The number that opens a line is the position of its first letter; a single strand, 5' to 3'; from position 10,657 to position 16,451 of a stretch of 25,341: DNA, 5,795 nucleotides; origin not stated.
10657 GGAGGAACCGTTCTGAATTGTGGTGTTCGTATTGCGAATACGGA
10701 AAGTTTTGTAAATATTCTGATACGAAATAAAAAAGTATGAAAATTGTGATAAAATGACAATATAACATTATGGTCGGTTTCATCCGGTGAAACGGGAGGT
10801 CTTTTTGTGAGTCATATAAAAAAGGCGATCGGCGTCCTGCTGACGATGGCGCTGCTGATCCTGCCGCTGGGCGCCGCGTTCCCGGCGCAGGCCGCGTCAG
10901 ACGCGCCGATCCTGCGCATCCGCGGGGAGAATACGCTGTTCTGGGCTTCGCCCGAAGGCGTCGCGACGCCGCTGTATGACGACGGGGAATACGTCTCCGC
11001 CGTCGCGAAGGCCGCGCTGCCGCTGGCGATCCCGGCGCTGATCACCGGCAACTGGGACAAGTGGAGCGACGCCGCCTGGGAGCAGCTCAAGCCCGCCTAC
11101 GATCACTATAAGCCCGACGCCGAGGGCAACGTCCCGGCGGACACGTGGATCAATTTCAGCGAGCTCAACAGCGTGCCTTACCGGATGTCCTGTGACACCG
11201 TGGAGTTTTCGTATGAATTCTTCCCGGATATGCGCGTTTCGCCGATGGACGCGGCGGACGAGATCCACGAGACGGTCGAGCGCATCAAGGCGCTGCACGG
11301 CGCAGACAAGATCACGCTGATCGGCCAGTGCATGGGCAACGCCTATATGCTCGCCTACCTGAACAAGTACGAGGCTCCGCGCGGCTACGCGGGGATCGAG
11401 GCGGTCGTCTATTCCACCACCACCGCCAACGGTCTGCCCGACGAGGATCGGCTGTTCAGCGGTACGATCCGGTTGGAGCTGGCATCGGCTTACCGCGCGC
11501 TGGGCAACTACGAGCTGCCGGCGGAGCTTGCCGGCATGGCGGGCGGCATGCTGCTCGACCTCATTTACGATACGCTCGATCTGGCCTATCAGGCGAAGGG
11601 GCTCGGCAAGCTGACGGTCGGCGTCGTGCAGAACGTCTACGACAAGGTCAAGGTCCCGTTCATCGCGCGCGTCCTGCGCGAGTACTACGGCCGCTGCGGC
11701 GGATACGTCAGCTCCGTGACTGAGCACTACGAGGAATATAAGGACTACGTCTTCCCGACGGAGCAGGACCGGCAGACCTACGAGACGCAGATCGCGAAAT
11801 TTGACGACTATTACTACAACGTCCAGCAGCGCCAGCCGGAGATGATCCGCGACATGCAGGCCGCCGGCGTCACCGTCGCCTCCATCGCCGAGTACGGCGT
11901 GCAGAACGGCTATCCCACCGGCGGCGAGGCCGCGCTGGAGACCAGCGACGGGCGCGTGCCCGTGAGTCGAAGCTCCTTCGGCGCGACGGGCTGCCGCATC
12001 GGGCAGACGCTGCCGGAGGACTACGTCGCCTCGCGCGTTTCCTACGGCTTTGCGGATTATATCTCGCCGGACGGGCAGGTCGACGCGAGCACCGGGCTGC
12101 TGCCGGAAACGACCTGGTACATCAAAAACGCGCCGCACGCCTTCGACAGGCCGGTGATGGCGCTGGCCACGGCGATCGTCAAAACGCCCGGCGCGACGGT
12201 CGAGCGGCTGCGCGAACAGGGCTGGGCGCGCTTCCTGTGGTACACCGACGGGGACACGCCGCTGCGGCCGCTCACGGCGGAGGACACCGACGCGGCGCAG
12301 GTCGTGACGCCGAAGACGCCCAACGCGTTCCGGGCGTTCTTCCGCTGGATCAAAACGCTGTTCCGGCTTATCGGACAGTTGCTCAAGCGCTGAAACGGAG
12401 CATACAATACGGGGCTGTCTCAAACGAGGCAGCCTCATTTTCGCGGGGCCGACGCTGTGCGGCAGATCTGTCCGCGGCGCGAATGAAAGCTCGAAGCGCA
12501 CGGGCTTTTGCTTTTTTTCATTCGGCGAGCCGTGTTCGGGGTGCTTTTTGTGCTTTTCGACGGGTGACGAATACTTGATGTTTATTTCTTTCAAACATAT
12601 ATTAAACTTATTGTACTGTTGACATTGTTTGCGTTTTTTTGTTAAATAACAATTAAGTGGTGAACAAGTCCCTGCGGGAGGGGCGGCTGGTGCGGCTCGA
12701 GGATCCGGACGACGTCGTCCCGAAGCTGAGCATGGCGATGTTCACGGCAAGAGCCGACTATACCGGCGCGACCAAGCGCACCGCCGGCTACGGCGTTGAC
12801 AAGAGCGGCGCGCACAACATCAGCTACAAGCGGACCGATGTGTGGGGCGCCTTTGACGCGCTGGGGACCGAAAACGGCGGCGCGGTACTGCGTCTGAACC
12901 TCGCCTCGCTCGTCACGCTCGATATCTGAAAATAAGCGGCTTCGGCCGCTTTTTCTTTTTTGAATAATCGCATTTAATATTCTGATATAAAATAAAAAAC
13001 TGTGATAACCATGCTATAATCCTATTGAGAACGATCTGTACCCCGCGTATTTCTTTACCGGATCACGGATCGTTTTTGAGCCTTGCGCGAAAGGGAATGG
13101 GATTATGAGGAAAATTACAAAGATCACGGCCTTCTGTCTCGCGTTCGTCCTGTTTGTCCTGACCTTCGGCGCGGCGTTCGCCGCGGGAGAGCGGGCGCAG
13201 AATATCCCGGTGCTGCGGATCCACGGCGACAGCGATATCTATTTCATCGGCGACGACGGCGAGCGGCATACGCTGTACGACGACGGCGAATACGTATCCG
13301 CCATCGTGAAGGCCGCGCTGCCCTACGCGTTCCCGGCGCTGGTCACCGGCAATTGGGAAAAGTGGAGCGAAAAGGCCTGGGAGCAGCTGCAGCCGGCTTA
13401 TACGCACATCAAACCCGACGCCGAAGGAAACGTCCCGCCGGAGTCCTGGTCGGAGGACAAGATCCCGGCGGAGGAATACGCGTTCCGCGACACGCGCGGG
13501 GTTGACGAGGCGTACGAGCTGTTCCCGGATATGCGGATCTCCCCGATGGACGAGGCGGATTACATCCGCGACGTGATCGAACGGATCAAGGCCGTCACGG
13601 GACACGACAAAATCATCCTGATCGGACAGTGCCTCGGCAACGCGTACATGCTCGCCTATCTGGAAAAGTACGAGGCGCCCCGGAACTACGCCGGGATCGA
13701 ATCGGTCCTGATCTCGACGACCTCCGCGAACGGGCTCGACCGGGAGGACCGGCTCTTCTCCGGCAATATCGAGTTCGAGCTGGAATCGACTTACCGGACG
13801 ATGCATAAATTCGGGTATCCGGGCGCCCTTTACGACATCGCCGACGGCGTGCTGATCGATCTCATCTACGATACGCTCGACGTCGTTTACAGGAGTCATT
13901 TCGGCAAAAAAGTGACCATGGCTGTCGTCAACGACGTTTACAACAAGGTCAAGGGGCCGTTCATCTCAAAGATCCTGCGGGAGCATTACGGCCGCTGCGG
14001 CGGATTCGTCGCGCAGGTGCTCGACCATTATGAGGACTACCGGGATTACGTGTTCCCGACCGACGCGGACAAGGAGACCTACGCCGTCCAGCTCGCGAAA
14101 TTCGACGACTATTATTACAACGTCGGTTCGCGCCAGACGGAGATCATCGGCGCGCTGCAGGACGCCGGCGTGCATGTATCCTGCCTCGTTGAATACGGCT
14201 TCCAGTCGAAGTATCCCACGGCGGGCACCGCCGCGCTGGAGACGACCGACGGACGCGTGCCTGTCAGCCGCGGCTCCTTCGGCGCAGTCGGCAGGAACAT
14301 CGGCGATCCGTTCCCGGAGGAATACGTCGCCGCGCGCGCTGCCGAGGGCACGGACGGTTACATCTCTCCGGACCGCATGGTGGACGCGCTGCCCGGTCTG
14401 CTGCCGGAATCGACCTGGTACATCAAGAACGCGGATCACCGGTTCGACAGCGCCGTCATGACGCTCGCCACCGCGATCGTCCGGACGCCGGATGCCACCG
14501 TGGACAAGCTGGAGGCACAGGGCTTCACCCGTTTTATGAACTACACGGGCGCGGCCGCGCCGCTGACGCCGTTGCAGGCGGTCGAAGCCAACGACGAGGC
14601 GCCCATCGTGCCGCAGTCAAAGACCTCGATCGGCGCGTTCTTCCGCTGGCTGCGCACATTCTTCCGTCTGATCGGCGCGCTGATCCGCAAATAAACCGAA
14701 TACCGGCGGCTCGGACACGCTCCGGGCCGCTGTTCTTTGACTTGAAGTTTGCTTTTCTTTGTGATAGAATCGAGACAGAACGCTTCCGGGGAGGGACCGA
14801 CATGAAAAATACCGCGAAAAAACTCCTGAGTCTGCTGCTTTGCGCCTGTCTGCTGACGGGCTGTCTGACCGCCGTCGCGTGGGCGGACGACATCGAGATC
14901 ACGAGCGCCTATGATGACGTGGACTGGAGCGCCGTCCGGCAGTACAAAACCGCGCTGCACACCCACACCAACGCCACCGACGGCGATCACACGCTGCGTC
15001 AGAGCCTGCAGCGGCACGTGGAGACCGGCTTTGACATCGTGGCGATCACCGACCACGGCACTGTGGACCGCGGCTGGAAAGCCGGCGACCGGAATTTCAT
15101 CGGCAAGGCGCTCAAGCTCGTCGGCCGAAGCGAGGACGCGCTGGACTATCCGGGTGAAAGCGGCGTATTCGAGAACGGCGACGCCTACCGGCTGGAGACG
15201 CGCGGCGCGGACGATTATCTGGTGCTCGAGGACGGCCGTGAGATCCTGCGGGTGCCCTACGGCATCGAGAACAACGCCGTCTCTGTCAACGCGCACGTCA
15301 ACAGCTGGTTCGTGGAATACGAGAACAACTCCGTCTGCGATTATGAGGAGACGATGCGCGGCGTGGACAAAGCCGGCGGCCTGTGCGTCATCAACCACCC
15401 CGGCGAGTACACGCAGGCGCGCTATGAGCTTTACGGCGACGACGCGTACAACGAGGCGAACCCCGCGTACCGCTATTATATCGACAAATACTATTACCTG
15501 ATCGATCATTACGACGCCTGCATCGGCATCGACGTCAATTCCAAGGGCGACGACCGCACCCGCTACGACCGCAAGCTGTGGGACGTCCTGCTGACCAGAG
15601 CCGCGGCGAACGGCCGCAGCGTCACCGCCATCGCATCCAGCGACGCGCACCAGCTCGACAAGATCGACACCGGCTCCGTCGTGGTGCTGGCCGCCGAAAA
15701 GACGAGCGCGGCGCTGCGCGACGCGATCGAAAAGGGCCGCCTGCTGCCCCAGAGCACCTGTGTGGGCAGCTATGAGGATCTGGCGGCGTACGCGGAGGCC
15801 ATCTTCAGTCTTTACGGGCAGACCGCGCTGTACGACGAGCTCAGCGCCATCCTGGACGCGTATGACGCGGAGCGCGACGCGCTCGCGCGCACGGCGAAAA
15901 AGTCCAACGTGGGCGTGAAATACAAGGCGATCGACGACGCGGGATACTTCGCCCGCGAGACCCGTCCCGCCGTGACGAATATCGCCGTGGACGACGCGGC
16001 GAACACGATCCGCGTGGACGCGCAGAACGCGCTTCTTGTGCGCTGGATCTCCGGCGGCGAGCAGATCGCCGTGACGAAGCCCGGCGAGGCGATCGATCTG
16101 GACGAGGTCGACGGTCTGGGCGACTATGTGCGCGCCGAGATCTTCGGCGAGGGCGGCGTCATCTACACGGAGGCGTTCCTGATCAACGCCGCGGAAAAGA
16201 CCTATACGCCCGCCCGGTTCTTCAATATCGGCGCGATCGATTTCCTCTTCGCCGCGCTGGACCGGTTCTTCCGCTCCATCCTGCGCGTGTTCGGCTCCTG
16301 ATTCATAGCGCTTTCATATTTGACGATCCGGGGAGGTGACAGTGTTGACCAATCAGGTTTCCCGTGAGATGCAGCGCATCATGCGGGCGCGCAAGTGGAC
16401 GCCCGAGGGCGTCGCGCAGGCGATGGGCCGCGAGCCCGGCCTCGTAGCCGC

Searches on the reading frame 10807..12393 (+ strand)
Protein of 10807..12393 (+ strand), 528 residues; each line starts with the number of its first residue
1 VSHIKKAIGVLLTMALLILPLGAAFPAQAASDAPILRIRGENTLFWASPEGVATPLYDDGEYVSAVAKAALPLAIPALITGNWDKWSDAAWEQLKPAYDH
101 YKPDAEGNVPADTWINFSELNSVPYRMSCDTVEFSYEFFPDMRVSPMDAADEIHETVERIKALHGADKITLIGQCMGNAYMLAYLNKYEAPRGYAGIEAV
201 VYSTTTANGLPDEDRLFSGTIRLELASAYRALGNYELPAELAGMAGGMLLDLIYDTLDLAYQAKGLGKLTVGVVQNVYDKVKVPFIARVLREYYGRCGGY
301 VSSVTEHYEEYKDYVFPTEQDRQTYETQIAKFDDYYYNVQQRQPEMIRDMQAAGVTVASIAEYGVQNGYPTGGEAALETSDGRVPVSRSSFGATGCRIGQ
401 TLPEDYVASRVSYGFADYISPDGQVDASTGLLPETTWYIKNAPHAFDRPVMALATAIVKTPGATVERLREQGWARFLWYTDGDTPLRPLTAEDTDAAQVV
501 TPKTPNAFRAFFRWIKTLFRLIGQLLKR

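Call 29: search_protein_families(library=pfam, proteins=[window:10807-12393:+], max_evalue=0.01)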
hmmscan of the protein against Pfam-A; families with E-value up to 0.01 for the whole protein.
window:10807-12393:+ (528 aa): 1 family
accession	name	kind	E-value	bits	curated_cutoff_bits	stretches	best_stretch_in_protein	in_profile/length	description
PF00561.26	Abhydrolase_1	-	0.0064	16.6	25.8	0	151-191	53-91/245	alpha/beta hydrolase fold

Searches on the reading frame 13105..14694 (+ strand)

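Call 29: search_protein_families(library=pfam, proteins=[window:13105-14694:+], max_evalue=0.01)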
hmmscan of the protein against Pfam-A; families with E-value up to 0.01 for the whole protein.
window:13105-14694:+ (529 aa): 1 family
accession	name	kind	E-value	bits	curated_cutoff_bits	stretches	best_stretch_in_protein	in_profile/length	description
PF00561.26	Abhydrolase_1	-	0.0011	19.1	25.8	1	150-194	51-93/245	alpha/beta hydrolase fold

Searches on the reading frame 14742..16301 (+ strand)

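Call 29: search_protein_families(library=pfam, proteins=[window:14742-16301:+], max_evalue=0.01)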
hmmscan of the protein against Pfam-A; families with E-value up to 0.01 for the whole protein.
window:14742-16301:+ (519 aa): 2 families
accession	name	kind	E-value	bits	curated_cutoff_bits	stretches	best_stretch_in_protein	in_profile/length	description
PF02811.25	PHP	-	8.7e-05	23.3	26.4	1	72-114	2-41/164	PHP domain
PF13263.12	PHP_C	-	0.00029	20.7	21.3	1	287-333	9-55/56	PHP-associated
